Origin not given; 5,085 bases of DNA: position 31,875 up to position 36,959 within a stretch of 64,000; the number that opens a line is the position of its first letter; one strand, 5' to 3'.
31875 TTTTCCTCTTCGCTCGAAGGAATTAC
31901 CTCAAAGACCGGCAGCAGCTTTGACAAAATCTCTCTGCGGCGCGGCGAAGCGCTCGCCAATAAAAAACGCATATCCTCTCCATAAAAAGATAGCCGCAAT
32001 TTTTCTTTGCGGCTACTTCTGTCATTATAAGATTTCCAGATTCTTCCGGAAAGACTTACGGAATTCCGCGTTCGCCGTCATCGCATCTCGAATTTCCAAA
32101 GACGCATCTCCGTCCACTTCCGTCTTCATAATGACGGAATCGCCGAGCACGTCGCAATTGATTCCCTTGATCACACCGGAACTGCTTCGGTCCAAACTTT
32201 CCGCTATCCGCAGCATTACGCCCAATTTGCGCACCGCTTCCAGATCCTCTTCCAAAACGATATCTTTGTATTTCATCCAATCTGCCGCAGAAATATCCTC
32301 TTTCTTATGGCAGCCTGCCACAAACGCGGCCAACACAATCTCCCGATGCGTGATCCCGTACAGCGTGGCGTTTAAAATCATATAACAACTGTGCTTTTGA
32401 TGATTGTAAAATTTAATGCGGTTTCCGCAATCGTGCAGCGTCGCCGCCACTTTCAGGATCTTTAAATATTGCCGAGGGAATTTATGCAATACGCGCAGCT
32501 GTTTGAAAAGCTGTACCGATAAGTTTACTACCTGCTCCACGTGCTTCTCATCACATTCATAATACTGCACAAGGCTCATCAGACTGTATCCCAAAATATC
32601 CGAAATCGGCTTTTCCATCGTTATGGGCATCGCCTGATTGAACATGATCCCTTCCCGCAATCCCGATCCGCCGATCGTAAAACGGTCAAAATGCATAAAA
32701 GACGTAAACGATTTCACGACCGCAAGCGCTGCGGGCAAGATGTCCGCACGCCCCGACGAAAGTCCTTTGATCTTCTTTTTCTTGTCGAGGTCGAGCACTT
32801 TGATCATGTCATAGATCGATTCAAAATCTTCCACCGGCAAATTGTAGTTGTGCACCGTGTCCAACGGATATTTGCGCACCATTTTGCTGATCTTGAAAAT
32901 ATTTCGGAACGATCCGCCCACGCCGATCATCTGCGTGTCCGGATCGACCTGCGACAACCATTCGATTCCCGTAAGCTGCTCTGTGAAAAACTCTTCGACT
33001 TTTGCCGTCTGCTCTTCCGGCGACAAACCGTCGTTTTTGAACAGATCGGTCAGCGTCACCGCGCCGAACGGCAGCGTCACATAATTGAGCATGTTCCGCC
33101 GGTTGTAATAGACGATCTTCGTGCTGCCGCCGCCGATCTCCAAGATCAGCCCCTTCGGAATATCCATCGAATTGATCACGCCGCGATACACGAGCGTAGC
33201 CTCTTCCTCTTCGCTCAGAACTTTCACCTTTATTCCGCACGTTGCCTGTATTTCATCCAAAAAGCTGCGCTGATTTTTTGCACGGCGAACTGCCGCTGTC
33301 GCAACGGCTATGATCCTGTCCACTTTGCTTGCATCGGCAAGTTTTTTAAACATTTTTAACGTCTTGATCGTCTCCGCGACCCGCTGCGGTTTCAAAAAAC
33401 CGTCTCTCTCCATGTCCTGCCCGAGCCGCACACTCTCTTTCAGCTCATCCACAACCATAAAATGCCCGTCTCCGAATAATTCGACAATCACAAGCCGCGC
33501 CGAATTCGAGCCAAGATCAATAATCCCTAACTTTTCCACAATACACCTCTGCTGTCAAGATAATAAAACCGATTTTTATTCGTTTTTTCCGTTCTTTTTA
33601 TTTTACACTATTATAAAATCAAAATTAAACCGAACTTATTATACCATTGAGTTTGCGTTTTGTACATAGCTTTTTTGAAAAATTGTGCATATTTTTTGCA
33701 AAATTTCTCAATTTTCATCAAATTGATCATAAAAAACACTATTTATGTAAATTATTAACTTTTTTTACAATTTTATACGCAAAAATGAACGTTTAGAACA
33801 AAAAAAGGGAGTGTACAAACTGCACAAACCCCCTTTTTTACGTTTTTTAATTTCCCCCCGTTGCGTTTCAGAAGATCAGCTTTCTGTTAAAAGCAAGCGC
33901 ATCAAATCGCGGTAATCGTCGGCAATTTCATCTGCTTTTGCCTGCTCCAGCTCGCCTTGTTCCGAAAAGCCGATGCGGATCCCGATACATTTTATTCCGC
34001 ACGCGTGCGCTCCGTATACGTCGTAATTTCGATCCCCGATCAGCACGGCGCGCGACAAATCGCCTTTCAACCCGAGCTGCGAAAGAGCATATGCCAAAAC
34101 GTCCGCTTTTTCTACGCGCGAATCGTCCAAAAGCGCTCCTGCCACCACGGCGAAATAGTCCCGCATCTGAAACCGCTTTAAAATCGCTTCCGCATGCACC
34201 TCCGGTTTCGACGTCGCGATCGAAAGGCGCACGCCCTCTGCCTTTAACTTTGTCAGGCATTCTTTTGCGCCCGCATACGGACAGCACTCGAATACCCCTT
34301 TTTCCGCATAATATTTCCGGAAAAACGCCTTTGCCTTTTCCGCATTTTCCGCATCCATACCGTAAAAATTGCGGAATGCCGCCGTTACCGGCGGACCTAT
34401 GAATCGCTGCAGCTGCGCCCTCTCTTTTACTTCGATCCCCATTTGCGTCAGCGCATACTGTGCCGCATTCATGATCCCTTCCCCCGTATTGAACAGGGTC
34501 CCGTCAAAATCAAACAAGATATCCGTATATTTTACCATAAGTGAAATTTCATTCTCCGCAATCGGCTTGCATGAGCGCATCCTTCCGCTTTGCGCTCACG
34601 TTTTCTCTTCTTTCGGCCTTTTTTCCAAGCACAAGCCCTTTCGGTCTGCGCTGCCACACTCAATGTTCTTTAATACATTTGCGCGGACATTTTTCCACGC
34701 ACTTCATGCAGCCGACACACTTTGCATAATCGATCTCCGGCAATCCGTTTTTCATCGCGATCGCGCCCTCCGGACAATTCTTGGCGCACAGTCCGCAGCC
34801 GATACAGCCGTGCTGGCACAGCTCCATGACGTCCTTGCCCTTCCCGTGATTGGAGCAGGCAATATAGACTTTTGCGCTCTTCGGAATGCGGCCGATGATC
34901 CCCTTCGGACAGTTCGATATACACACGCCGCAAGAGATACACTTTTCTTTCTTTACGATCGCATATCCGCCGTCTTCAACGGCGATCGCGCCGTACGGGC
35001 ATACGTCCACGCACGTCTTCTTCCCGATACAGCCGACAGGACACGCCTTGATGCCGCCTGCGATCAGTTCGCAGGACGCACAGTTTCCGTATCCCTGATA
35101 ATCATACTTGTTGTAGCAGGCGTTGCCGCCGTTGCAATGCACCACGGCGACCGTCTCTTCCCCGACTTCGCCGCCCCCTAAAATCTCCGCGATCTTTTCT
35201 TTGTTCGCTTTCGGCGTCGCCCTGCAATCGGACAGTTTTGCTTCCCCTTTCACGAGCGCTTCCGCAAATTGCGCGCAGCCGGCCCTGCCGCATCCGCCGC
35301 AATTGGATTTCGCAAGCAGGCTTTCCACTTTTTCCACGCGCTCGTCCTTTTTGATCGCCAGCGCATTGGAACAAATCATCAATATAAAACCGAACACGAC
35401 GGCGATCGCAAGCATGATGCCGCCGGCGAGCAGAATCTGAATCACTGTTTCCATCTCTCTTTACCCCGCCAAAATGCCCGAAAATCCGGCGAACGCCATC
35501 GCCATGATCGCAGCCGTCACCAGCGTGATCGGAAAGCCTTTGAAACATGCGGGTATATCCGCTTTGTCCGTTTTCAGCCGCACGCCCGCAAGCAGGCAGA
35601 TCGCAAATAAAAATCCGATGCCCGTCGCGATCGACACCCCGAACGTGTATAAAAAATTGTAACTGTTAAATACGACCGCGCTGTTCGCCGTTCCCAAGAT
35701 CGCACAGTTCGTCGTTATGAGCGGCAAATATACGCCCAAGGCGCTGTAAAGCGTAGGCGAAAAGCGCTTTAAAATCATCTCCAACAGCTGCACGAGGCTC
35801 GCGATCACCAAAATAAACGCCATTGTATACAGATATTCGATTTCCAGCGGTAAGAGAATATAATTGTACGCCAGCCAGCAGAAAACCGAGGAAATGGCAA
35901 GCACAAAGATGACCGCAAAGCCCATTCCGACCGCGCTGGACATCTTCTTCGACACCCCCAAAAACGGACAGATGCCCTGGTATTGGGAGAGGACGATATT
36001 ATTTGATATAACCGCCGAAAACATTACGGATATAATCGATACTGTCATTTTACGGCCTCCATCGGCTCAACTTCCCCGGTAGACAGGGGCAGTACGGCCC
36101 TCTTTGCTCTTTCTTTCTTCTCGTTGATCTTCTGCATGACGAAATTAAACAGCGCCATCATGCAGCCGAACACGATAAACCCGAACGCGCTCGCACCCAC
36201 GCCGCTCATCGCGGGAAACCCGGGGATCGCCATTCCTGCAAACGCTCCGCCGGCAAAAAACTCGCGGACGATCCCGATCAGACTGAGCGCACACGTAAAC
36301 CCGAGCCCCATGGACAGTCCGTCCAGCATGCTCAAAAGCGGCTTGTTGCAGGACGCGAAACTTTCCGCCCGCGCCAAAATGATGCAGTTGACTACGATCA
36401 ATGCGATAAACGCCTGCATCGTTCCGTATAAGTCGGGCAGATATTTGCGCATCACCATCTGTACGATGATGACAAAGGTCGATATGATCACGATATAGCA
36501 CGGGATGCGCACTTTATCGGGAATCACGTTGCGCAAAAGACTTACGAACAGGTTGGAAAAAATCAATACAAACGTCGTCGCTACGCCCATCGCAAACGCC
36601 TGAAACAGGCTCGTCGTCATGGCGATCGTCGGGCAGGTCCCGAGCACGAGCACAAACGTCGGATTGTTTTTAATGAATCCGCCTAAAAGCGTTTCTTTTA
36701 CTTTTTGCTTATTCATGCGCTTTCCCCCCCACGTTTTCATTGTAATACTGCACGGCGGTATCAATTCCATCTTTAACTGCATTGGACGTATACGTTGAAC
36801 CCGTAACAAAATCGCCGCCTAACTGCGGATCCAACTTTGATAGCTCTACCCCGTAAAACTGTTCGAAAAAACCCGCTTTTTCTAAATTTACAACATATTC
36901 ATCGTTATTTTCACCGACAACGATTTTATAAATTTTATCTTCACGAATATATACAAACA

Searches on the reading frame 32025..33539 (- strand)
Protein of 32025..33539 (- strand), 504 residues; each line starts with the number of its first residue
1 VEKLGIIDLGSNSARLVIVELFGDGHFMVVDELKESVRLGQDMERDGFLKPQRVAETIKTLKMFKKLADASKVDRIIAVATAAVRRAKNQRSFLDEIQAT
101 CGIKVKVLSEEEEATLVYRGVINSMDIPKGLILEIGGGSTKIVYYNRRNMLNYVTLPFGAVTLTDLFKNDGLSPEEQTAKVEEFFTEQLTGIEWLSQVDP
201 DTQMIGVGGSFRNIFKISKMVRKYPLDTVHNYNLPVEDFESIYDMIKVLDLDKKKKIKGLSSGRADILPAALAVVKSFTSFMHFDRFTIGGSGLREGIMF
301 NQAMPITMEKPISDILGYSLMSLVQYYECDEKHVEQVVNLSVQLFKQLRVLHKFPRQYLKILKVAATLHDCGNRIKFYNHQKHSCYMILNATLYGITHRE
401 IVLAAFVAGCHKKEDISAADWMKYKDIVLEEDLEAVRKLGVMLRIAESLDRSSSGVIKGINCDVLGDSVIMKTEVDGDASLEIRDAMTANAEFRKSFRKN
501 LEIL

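Call 3: search_protein_families(library=pfam, proteins=[window:32025-33539:-], max_evalue=0.1)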
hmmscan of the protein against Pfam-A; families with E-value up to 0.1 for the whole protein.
window:32025-33539:- (504 aa): 3 families
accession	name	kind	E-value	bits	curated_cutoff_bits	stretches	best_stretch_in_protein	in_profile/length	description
PF02541.22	Ppx-GppA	-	9.5e-53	179.9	27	1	23-302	6-281/285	Ppx/GppA phosphatase family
PF21447.3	Ppx-GppA_III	-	8.5e-20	71.7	27.3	1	320-467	6-150/177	Ppx/GppA phosphatase, domain III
PF01966.28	HD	-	0.064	14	22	0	332-417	3-92/116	HD domain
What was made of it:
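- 32025..33539 (-): Ppx/GppA-family phosphatase gene, first member of the conserved ppx–maf–mreB-like triad. Pfam Ppx-GppA 179.9 bits plus Ppx-GppA_III (call 3).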

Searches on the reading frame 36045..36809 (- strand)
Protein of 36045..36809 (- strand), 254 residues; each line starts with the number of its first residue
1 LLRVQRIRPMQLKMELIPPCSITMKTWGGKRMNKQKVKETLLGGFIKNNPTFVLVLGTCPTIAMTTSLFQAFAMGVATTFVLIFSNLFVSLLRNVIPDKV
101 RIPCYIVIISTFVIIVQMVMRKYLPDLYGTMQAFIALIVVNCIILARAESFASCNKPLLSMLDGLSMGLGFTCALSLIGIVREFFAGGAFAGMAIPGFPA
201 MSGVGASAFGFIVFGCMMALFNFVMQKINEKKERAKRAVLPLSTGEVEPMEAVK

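Call 70: search_protein_families(library=pfam, proteins=[window:36045-36809:-], max_evalue=0.001)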
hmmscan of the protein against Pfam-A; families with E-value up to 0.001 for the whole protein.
window:36045-36809:- (254 aa): 1 family
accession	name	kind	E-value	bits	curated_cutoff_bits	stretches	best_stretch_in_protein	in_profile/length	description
PF02508.19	Rnf-Nqr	-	1.9e-56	191.3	23.8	1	39-218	3-174/174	Rnf-Nqr subunit, membrane protein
